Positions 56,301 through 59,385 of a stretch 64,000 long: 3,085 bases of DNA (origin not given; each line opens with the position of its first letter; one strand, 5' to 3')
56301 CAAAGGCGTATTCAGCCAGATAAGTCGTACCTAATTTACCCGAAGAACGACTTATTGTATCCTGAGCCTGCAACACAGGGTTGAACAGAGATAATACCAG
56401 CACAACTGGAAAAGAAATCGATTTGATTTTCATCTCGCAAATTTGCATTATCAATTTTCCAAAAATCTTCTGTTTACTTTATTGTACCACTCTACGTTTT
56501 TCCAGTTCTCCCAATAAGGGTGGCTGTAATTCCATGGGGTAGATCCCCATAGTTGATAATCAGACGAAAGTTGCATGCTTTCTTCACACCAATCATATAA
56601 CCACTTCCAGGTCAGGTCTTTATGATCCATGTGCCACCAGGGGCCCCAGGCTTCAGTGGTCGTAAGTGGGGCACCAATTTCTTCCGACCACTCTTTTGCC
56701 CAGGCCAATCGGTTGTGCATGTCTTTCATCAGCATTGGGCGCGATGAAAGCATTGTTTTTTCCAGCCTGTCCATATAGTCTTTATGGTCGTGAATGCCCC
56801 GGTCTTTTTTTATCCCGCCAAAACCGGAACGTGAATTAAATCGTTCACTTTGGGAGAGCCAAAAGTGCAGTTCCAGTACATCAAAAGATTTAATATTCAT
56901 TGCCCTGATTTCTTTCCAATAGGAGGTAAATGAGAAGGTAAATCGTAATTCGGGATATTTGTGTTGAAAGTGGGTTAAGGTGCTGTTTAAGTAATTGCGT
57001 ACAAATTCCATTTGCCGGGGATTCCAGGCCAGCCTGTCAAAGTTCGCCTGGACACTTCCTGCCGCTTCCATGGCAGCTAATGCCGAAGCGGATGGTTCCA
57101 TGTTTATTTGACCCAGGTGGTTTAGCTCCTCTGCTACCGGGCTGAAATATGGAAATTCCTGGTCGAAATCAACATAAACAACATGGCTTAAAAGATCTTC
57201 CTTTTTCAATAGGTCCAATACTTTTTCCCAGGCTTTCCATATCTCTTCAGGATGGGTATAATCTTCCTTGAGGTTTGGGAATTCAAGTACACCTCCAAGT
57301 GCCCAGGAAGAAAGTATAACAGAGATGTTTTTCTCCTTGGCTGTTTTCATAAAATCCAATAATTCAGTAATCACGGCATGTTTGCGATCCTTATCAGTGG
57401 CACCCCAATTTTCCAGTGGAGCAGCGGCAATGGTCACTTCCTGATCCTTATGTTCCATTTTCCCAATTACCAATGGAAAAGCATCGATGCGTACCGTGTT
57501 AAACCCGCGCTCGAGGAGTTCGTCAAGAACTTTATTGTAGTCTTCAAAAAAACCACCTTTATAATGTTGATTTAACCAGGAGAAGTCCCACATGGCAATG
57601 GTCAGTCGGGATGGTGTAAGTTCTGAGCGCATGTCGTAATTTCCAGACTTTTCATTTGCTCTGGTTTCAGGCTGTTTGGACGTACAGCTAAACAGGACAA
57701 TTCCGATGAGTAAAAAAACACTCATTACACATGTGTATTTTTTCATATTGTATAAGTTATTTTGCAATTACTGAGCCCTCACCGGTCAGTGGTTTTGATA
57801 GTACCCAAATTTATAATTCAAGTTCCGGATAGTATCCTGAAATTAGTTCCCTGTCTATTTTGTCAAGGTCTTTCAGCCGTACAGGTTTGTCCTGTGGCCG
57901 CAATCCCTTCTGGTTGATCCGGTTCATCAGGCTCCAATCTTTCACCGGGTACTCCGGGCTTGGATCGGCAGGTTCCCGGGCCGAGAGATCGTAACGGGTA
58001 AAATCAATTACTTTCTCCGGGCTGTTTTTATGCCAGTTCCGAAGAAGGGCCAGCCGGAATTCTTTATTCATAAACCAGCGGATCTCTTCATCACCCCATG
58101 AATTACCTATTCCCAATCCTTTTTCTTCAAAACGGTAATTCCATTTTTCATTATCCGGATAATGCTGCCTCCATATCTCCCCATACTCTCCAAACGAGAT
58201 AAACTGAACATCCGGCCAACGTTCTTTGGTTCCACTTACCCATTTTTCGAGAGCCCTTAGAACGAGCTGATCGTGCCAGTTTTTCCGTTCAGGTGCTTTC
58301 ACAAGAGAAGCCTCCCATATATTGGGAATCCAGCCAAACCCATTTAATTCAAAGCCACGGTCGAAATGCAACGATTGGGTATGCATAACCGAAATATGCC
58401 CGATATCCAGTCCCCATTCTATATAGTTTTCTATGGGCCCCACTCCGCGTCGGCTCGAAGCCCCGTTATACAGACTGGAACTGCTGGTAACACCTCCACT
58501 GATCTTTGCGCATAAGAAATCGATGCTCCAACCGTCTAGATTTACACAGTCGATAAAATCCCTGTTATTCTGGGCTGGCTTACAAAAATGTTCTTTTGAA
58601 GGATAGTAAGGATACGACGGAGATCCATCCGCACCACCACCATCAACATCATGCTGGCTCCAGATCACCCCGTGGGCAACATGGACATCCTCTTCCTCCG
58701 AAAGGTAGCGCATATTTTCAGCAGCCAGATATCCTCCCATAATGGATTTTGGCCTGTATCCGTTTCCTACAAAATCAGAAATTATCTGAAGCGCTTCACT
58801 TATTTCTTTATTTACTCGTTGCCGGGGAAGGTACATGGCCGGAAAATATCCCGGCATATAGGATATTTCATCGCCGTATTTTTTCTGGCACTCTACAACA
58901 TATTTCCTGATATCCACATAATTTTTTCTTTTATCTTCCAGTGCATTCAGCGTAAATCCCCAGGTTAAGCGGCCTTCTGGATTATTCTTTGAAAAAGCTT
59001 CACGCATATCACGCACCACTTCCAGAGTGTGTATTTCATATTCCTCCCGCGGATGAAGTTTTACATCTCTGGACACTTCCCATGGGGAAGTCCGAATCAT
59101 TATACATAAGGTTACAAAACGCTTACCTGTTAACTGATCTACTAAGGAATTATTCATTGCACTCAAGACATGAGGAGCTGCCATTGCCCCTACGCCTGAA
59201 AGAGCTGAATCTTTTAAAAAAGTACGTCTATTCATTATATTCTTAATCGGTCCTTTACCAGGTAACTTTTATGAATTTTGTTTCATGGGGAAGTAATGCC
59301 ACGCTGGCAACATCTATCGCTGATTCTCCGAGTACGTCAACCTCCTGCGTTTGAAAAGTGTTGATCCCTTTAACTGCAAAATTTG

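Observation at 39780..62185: The two GH38 direct repeats bracket a 16.5-kb cassette that contains all the unusual redox and unknown genes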

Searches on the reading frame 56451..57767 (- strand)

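Call 5: search_protein_families(library=pfam, proteins=[window:56451-57767:-])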
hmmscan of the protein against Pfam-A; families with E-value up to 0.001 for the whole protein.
window:56451-57767:- (438 aa): 1 family
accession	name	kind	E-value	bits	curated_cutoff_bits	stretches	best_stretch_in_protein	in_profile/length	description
PF12876.13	Cellulase-like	-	7.4e-53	180.6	25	1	57-434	1-353/355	Sugar-binding cellulase-like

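Call 58: search_protein_families(library=ncbifam, proteins=[window:56451-57767:-], max_evalue=0.00001)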
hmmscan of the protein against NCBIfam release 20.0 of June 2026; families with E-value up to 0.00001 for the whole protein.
window:56451-57767:- (438 aa): 0 families

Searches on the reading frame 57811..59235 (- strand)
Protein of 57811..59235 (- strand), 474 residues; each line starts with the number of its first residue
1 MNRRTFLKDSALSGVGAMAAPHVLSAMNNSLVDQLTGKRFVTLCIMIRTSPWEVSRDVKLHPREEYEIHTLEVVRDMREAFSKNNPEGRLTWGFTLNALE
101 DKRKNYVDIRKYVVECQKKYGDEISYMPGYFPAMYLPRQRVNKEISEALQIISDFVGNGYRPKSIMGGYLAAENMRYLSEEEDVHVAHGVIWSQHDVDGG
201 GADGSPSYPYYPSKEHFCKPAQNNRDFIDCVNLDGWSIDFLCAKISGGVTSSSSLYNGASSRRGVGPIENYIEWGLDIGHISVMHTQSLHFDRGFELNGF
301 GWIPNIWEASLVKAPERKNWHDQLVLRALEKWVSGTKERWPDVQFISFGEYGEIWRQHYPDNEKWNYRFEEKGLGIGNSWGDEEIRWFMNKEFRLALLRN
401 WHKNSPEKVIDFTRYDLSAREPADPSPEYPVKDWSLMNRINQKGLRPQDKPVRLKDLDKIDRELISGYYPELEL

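Call 5: search_protein_families(library=pfam, proteins=[window:57811-59235:-])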
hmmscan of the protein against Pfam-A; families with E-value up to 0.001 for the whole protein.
window:57811-59235:- (474 aa): 2 families
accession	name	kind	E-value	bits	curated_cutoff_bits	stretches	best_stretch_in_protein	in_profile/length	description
PF12979.12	DUF3863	-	2.7e-169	563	27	1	35-389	3-349/349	Domain of Unknown Function with PDB structure (DUF3863)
PF12980.13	DUF3864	-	6.5e-39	132.5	27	1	394-472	1-80/80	Domain of Unknown Function with PDB structure (DUF3864)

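Call 58: search_protein_families(library=ncbifam, proteins=[window:57811-59235:-], max_evalue=0.00001)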
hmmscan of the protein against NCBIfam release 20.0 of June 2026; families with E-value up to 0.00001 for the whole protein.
window:57811-59235:- (474 aa): 0 families
